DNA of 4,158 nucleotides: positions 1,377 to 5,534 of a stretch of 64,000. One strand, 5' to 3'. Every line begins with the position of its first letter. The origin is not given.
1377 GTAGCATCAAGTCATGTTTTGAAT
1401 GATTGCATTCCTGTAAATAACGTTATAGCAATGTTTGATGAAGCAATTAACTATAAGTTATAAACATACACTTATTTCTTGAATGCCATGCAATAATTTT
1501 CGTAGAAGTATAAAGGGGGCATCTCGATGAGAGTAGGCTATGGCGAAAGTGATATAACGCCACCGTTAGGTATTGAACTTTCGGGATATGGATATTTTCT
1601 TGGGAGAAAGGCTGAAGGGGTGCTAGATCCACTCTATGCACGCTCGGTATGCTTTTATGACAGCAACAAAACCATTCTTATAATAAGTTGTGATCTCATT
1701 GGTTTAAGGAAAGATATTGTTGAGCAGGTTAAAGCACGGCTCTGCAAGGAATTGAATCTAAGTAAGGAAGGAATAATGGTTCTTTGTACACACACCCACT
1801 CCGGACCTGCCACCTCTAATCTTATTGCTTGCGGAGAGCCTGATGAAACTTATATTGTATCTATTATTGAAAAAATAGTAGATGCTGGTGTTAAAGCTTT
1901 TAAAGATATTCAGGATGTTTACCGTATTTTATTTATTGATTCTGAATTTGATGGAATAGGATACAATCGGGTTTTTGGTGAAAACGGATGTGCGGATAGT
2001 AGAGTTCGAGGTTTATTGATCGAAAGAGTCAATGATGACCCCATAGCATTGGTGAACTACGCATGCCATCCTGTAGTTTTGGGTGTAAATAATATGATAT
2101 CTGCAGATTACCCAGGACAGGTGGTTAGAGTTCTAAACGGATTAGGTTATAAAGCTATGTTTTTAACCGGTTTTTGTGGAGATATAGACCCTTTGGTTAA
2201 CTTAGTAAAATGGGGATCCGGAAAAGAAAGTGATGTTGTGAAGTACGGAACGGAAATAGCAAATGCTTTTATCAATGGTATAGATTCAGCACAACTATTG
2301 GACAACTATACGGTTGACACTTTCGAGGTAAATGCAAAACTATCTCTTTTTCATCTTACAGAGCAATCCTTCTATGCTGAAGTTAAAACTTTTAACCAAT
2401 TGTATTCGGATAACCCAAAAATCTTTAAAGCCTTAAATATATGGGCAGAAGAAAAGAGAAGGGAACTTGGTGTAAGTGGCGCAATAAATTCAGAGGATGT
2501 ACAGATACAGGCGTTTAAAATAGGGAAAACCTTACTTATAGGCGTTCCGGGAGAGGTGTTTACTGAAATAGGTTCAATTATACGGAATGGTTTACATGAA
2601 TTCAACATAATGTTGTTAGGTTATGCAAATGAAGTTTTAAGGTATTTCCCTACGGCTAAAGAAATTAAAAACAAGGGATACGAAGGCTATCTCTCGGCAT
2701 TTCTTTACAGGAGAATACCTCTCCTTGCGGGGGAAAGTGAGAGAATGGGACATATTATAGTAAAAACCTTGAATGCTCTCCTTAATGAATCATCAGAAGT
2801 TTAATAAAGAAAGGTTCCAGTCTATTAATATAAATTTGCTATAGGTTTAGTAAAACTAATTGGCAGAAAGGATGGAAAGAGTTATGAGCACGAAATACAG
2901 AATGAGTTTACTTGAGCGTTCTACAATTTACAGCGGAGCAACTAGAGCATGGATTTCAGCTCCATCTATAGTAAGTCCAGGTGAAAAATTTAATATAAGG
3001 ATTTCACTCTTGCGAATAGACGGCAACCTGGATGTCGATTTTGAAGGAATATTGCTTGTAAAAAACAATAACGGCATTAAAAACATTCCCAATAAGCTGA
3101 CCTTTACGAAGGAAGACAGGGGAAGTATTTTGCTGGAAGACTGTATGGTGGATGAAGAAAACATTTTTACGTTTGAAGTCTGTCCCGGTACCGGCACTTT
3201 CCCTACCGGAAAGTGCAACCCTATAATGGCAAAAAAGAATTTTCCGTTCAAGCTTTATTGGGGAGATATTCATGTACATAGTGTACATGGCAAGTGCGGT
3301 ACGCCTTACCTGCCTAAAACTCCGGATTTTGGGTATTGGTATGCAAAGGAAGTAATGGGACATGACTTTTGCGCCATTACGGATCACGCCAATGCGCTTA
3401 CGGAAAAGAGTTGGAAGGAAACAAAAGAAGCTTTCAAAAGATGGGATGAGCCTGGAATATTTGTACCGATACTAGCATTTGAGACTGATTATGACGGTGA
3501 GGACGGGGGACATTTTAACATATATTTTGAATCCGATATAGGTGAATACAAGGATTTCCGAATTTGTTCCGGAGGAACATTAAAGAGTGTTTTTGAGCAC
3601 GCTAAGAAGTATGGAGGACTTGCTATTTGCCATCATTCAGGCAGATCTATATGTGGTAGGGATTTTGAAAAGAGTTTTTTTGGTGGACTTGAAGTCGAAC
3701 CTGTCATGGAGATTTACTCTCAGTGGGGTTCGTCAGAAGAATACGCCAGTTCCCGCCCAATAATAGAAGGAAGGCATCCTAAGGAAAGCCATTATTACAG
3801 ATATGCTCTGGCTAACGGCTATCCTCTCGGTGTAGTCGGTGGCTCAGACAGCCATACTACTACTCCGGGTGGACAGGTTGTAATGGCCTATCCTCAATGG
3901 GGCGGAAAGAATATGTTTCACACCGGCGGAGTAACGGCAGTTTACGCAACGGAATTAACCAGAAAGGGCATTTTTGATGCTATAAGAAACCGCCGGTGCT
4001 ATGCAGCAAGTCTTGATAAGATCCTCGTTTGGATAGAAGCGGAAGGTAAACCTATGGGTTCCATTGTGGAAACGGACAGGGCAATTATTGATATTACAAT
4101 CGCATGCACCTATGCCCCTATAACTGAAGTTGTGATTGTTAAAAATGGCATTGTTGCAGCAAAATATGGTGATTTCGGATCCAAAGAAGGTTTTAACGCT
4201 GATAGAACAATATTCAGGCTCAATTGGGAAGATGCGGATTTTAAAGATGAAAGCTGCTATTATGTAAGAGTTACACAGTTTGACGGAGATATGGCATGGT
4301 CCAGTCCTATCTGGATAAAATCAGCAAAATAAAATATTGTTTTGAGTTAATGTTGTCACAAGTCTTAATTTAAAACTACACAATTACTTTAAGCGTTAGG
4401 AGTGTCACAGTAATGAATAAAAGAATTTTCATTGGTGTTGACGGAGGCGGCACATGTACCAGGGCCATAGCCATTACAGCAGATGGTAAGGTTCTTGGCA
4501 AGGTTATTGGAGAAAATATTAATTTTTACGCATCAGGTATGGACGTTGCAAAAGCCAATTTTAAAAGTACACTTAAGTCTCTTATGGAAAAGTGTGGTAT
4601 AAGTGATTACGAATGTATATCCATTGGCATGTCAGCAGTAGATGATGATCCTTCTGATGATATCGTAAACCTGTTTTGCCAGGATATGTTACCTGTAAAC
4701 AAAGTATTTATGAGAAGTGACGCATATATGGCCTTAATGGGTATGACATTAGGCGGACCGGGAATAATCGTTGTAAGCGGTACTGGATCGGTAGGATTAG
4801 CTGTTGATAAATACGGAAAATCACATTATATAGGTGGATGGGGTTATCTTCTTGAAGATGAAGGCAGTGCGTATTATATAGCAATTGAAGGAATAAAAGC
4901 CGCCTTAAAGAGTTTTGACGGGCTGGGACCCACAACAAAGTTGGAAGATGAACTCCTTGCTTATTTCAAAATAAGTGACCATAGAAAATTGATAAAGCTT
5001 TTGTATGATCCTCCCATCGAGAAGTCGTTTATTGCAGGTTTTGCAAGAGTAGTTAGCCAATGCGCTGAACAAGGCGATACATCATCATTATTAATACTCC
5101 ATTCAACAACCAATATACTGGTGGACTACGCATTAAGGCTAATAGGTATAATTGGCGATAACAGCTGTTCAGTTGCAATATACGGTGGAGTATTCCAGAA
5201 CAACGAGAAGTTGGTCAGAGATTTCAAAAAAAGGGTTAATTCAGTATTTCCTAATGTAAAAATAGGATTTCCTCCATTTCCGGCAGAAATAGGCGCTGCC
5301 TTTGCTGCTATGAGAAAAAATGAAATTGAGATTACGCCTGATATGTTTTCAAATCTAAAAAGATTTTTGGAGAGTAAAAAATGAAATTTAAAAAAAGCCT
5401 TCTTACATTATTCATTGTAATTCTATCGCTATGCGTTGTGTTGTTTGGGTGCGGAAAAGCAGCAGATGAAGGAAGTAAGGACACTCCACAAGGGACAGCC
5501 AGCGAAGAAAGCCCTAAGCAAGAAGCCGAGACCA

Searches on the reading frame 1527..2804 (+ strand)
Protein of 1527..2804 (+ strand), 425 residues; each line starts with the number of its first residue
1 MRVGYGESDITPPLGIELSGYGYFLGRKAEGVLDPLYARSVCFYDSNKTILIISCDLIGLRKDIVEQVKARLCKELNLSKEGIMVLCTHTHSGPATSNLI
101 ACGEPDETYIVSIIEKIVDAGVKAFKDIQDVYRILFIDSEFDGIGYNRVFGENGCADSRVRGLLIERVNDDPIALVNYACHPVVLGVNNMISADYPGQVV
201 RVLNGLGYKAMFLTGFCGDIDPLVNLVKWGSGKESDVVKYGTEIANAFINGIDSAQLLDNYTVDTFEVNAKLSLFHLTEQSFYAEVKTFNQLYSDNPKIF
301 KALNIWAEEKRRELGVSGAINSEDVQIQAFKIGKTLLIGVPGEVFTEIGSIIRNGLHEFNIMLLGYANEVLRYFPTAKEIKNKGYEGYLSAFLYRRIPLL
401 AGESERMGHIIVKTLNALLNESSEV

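Call 45: search_protein_families(library=pfam, proteins=[window:1527-2804:+], max_evalue=0.00001)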
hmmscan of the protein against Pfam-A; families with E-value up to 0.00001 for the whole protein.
window:1527-2804:+ (425 aa): 1 family
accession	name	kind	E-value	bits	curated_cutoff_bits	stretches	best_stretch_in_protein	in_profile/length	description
PF04734.18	Ceramidase_alk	-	6e-17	61.9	32.1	1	2-126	2-131/509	Neutral/alkaline non-lysosomal ceramidase, N-terminal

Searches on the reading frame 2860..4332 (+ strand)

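Call 45: search_protein_families(library=pfam, proteins=[window:2860-4332:+], max_evalue=0.00001)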
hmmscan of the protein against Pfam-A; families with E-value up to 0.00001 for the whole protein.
window:2860-4332:+ (490 aa): 1 family
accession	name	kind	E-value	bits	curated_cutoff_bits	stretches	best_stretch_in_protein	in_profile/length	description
PF12228.14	DUF3604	-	5.5e-07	28.9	20.4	0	352-388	374-410/591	Protein of unknown function (DUF3604)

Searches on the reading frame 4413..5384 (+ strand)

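Call 45: search_protein_families(library=pfam, proteins=[window:4413-5384:+], max_evalue=0.00001)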
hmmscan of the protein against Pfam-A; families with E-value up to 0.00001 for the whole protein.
window:4413-5384:+ (323 aa): 1 family
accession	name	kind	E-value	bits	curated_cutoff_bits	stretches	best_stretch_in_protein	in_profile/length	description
PF01869.26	BcrAD_BadFG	-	3.6e-35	122.2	31.5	1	7-297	1-269/271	BadF/BadG/BcrA/BcrD ATPase family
